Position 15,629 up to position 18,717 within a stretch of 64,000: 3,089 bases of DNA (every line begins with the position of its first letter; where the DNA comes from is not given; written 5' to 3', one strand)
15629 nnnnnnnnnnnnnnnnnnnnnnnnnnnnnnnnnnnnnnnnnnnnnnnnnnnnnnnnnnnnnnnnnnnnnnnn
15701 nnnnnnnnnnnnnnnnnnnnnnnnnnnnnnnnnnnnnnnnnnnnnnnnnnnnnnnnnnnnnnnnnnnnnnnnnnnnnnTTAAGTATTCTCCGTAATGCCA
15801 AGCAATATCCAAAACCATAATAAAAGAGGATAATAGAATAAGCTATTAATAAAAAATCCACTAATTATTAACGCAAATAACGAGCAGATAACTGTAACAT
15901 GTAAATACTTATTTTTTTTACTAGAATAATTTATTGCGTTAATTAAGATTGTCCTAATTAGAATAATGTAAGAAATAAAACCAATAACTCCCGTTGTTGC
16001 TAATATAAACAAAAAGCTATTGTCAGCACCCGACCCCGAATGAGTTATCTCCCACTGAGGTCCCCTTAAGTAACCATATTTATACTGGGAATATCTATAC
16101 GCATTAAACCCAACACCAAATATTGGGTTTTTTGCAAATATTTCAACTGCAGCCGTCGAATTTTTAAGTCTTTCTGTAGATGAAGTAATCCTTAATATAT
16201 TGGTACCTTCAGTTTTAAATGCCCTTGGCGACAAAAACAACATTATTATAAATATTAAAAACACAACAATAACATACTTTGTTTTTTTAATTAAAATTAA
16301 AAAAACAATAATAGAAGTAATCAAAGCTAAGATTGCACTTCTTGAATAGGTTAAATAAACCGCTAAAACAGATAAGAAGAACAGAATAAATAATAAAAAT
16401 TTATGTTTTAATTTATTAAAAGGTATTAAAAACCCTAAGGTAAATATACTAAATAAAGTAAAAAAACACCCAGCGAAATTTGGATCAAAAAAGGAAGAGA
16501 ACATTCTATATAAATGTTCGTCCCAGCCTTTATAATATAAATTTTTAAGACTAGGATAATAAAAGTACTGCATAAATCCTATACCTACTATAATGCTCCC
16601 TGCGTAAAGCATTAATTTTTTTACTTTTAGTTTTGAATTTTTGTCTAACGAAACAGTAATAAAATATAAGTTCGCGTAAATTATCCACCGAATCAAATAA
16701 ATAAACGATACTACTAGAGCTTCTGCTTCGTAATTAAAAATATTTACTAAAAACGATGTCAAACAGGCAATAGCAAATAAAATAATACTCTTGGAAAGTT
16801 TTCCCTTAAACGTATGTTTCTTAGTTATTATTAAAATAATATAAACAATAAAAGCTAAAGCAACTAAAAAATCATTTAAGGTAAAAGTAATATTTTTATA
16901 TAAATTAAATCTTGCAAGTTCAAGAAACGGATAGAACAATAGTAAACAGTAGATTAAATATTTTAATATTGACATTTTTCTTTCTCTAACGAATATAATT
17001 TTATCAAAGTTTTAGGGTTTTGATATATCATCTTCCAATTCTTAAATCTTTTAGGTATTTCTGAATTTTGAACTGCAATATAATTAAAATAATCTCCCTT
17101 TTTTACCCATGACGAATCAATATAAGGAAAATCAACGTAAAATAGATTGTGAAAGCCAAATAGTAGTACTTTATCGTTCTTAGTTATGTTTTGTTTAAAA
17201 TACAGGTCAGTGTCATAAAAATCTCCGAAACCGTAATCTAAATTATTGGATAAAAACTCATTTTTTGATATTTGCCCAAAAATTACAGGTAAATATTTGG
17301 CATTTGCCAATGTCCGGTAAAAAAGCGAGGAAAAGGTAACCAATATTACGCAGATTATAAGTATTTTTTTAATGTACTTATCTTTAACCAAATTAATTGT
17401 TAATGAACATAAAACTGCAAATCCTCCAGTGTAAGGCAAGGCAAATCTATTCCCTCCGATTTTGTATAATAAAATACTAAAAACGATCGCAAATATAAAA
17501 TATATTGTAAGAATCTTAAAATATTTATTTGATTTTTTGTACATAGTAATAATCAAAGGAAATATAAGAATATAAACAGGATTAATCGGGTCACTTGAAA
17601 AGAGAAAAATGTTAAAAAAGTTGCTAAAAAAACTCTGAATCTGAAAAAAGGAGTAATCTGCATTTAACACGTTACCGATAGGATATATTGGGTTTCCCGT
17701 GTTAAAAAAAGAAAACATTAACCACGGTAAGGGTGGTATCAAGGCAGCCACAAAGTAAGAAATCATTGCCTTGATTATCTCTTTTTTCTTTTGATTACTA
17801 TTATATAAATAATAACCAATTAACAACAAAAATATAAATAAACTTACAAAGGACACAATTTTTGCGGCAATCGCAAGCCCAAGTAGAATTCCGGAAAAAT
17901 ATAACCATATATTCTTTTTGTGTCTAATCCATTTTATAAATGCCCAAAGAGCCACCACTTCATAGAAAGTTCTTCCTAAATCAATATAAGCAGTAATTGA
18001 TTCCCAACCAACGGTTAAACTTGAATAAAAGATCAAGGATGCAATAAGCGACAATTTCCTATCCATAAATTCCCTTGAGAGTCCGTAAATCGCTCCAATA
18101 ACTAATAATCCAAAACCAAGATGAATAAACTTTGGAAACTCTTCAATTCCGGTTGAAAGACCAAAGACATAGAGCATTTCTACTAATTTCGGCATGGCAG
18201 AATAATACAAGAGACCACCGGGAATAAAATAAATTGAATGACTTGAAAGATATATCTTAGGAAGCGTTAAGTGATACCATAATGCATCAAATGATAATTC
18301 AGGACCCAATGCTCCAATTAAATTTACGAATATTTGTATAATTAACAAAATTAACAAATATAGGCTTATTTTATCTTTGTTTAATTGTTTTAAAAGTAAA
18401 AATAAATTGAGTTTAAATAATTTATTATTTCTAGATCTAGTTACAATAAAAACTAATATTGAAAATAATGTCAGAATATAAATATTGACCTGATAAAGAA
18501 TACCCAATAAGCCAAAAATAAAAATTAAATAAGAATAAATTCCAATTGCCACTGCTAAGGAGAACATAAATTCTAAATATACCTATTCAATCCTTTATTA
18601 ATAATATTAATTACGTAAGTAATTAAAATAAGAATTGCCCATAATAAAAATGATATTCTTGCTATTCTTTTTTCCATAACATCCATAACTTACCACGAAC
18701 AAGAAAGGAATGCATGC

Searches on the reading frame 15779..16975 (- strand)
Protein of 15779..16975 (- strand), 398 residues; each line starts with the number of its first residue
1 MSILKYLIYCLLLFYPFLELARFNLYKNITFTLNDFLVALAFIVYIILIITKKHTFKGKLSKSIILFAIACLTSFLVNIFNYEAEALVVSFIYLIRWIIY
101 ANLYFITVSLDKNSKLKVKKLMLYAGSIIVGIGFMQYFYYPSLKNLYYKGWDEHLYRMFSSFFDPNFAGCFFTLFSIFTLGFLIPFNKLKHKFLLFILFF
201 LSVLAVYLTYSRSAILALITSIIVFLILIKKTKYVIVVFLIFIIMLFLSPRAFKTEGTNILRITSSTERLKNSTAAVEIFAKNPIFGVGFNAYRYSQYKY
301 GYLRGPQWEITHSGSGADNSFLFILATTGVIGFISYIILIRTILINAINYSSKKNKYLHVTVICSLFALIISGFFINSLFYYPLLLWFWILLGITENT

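Call 9: search_protein_families(library=pfam, proteins=[window:15779-16975:-], max_evalue=0.01)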
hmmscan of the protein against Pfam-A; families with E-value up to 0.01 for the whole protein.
window:15779-16975:- (398 aa): 1 family
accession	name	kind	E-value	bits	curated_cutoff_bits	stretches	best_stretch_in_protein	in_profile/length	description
PF04932.20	Wzy_C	-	7e-22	78.3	31.7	1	198-337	2-149/149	O-Antigen ligase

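Call 54: search_protein_families(library=ncbifam, proteins=[window:15779-16975:-], max_evalue=0.00001)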
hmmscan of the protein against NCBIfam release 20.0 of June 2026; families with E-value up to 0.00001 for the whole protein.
window:15779-16975:- (398 aa): 3 families
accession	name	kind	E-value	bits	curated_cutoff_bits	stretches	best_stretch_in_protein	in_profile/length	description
NF012031.0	PRK15487.1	equivalog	7e-12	45.1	277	1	24-376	35-378/404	O-antigen ligase RfaL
NF058641.1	TfpM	equivalog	7.7e-12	45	600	1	170-392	147-354/421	O-linking oligosaccharyltransferase TfpM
TIGR03097.1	PEP_O_lig_1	hypoth_equivalog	7e-09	35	188.1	1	37-392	48-400/408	putative O-glycosylation ligase, exosortase A system-associated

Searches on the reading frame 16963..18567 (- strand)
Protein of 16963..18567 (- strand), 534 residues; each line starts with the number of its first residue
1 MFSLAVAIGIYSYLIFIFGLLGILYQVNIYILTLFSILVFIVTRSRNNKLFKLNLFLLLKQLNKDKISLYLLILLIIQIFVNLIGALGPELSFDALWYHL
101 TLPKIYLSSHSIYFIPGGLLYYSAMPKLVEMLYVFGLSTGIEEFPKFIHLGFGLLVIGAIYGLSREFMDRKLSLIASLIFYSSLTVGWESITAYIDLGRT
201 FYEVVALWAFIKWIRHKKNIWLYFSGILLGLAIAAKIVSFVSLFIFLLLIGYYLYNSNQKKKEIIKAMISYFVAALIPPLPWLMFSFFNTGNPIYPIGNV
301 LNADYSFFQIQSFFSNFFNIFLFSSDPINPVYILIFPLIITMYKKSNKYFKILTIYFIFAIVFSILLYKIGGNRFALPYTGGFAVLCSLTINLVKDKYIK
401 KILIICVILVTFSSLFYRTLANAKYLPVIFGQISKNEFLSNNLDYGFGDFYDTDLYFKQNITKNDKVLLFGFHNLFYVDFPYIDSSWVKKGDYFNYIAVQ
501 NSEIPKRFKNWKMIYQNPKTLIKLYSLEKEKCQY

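Call 9: search_protein_families(library=pfam, proteins=[window:16963-18567:-], max_evalue=0.01)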
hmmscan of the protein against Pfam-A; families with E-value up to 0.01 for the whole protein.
window:16963-18567:- (534 aa): 1 family
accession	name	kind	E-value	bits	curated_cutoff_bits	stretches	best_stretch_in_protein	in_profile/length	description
PF13231.12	PMT_2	-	1.7e-07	32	26.1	1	152-282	31-160/160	Dolichyl-phosphate-mannose-protein mannosyltransferase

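Call 54: search_protein_families(library=ncbifam, proteins=[window:16963-18567:-], max_evalue=0.00001)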
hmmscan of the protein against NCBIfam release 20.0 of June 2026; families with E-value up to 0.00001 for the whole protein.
window:16963-18567:- (534 aa): 0 families
